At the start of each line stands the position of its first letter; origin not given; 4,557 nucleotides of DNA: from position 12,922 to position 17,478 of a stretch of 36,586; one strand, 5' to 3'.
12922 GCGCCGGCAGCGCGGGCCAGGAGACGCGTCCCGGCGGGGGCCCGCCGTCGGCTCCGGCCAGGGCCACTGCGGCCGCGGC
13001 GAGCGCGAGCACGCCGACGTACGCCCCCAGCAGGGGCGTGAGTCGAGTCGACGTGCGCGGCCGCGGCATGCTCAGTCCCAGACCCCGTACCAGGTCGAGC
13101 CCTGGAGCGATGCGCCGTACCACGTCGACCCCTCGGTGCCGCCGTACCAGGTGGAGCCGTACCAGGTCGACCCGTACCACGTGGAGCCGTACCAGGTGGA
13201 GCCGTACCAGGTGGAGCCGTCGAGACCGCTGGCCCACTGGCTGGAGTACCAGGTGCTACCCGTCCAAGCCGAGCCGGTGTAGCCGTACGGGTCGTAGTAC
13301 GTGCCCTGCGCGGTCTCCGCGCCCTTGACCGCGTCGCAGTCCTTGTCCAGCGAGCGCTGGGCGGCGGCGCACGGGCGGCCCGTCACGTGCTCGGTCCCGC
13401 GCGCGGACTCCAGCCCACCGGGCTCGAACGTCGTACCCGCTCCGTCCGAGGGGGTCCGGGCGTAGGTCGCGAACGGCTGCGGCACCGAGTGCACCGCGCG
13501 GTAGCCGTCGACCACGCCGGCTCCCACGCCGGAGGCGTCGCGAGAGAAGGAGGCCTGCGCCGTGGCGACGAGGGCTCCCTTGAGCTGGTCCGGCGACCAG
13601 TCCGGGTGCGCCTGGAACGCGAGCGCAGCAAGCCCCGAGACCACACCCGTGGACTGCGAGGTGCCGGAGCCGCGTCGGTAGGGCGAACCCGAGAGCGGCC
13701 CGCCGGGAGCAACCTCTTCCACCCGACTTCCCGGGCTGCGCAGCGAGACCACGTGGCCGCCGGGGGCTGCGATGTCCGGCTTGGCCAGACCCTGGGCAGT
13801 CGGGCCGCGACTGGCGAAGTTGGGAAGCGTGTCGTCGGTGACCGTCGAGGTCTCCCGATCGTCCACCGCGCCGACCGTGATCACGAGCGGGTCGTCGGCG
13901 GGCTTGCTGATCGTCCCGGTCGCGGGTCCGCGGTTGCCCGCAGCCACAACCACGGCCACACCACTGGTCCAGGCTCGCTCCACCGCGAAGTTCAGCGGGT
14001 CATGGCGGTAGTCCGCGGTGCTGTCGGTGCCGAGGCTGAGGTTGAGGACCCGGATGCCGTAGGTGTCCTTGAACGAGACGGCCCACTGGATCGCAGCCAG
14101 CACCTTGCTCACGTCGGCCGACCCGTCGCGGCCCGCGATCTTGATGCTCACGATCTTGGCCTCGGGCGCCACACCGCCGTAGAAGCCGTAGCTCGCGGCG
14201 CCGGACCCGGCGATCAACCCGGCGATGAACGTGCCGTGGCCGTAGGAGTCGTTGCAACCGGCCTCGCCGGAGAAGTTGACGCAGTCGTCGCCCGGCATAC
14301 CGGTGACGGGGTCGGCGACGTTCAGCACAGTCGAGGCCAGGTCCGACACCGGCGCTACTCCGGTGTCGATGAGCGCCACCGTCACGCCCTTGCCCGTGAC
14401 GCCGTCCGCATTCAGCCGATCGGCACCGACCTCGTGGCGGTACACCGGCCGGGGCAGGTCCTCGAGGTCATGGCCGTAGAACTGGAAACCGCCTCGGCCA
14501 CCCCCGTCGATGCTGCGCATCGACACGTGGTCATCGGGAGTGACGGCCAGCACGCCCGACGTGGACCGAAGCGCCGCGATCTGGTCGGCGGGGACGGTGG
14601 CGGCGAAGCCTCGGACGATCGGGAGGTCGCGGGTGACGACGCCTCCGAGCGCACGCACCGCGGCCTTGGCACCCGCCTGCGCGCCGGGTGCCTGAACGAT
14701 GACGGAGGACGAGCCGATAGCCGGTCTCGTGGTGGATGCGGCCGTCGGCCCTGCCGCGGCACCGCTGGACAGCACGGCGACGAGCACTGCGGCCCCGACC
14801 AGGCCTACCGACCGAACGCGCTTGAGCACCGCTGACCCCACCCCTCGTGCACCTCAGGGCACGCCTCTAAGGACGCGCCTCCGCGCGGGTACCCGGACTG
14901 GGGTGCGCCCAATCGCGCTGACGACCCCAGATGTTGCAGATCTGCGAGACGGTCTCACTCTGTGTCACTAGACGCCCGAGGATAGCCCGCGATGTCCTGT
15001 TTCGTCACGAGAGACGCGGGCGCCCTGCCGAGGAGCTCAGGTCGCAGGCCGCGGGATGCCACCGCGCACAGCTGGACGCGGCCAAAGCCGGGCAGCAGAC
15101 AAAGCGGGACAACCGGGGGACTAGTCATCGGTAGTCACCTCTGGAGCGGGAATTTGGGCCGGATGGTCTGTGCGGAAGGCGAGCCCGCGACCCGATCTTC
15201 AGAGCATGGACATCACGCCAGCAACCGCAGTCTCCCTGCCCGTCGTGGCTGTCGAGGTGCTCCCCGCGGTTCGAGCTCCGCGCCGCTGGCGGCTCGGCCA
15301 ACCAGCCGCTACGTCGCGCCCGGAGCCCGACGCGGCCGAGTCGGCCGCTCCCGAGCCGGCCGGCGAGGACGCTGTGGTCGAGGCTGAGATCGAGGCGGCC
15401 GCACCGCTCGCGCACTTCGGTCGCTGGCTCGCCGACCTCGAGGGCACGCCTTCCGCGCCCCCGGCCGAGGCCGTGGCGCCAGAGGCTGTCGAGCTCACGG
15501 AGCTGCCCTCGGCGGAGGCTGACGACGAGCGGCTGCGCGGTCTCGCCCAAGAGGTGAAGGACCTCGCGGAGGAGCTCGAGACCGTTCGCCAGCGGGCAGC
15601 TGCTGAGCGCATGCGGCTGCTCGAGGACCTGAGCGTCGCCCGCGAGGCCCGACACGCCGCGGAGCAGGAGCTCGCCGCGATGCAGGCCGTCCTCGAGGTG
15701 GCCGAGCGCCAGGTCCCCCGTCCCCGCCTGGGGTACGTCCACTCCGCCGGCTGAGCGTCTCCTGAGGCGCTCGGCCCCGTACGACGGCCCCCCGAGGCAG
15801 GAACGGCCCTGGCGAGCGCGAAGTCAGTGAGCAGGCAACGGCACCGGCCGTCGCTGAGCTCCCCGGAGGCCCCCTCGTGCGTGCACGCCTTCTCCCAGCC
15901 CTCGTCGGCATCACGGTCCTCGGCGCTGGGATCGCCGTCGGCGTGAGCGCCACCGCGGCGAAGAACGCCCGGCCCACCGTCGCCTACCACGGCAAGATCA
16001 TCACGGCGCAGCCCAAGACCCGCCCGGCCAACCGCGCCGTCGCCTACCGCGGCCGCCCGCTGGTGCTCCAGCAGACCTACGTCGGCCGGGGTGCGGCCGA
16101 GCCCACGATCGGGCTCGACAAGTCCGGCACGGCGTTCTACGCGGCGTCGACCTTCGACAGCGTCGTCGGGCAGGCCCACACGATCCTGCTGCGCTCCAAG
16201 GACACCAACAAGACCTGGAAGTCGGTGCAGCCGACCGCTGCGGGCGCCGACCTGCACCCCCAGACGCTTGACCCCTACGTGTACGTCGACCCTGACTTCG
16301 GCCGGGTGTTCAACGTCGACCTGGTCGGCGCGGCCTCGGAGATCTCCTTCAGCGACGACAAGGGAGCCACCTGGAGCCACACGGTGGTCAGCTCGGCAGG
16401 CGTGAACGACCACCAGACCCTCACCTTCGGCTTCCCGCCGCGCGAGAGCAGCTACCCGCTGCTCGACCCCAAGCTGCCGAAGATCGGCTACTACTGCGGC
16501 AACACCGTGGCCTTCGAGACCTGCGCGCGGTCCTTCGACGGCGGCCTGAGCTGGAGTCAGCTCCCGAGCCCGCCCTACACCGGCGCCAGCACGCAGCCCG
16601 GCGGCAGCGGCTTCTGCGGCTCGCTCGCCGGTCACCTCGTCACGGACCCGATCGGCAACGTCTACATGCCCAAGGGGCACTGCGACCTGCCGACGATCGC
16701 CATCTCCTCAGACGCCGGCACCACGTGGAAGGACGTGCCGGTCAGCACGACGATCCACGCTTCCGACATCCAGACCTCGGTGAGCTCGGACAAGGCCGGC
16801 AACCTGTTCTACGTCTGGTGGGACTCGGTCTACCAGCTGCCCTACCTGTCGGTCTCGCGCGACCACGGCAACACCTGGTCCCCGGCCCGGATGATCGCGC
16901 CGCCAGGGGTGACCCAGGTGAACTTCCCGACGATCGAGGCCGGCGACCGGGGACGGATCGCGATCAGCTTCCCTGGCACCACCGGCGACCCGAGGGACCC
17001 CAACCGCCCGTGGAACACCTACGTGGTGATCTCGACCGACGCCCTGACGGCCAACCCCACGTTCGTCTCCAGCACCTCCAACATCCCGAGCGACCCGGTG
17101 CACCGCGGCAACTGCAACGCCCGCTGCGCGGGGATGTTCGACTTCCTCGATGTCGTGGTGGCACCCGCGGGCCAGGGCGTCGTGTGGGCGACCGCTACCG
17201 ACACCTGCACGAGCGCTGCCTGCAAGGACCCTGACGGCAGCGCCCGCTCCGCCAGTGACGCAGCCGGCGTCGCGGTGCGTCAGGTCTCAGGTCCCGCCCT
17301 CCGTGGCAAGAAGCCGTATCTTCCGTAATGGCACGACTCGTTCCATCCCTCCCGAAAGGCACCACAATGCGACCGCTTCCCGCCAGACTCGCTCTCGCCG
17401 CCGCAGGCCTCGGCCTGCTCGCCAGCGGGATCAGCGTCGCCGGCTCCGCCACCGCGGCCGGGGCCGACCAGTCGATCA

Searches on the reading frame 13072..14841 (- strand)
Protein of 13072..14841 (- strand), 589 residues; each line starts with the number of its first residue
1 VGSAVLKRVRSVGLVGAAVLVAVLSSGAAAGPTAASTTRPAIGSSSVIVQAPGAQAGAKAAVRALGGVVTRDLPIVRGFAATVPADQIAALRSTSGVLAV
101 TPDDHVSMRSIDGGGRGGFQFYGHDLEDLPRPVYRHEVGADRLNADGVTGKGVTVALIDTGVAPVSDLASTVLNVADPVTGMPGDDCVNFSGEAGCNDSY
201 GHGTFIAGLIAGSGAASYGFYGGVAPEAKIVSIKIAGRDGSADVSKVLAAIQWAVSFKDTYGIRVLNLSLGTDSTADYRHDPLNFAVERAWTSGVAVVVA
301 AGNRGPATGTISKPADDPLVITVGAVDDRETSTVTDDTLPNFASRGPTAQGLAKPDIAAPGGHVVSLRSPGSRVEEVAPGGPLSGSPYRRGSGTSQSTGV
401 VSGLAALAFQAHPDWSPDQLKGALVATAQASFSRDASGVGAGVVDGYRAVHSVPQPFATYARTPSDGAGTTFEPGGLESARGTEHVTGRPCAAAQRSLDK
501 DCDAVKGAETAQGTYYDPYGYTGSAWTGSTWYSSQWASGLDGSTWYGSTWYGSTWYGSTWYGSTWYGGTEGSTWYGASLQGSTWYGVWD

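Call 27: search_protein_families(library=pfam, proteins=[window:13072-14841:-], max_evalue=0.00001)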
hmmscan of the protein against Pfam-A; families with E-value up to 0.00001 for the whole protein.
window:13072-14841:- (589 aa): 1 family
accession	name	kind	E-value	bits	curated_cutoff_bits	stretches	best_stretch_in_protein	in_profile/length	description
PF00082.27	Peptidase_S8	-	7.2e-50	170.4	21.8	1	150-433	1-279/288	Subtilase family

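Call 73: search_protein_families(library=pfam, proteins=[window:13072-14841:-], max_evalue=1)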
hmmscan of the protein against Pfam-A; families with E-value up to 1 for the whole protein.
window:13072-14841:- (589 aa): 2 families
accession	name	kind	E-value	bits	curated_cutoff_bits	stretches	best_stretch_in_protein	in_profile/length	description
PF00082.27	Peptidase_S8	-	7.2e-50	170.4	21.8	1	150-433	1-279/288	Subtilase family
PF05922.21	Inhibitor_I9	-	0.0029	18.7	21.2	1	76-107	49-80/82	Peptidase inhibitor I9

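Call 74: search_protein_families(library=ncbifam, proteins=[window:13072-14841:-], max_evalue=0.01)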
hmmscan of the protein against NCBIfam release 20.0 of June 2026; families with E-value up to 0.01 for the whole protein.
window:13072-14841:- (589 aa): 8 families
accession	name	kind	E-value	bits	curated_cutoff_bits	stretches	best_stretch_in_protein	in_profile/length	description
TIGR03921.1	T7SS_mycosin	equivalog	5.3e-49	167.2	278.75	1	149-463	11-298/353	type VII secretion-associated serine protease mycosin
NF049966.1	QH_SP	equivalog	9.7e-15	54.5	165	1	155-323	2-140/219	subtilisin-like serine protease QhpE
NF042956.1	IteS_antiphage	equivalog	4.4e-14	51.7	900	1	197-411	288-511/747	S8 family anti-phage peptidase IteS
NF040809.1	germ_prot_CspBA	exception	1.6e-13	49.2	1250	2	196-310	718-830/1099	bifunctional germination protease/germinant receptor pseudoprotease CspBA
NF033595.1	denti_PrtP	equivalog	6.6e-11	41.5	300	1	266-453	342-505/606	dentilisin complex serine proteinase subunit PrtP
NF040808.2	CspC_non_triad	exception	3.9e-09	35.5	675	1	193-306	160-279/556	bile acid germinant receptor pseudoprotease CspC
TIGR03895.1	protease_PatA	subfamily_domain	6.3e-08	31.8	421.05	1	202-431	1-203/606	PatA/PatG family cyanobactin maturation protease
NF040553.1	SGO_0316_fam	subfamily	2.2e-07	28.9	1400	1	197-327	355-500/1486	SGO_0316/SGO_0317 family LPXTG-anchored serine peptidase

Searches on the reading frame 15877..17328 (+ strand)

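Call 27: search_protein_families(library=pfam, proteins=[window:15877-17328:+], max_evalue=0.00001)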
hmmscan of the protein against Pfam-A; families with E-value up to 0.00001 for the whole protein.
window:15877-17328:+ (483 aa): 2 families
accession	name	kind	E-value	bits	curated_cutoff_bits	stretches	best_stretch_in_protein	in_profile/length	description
PF13088.12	BNR_2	-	4.3e-08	33.3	31.4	0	274-343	140-207/277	BNR repeat-like domain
PF15902.12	Sortilin-Vps10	-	1.4e-06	27.9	33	0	104-195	3-84/446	Sortilin, neurotensin receptor 3,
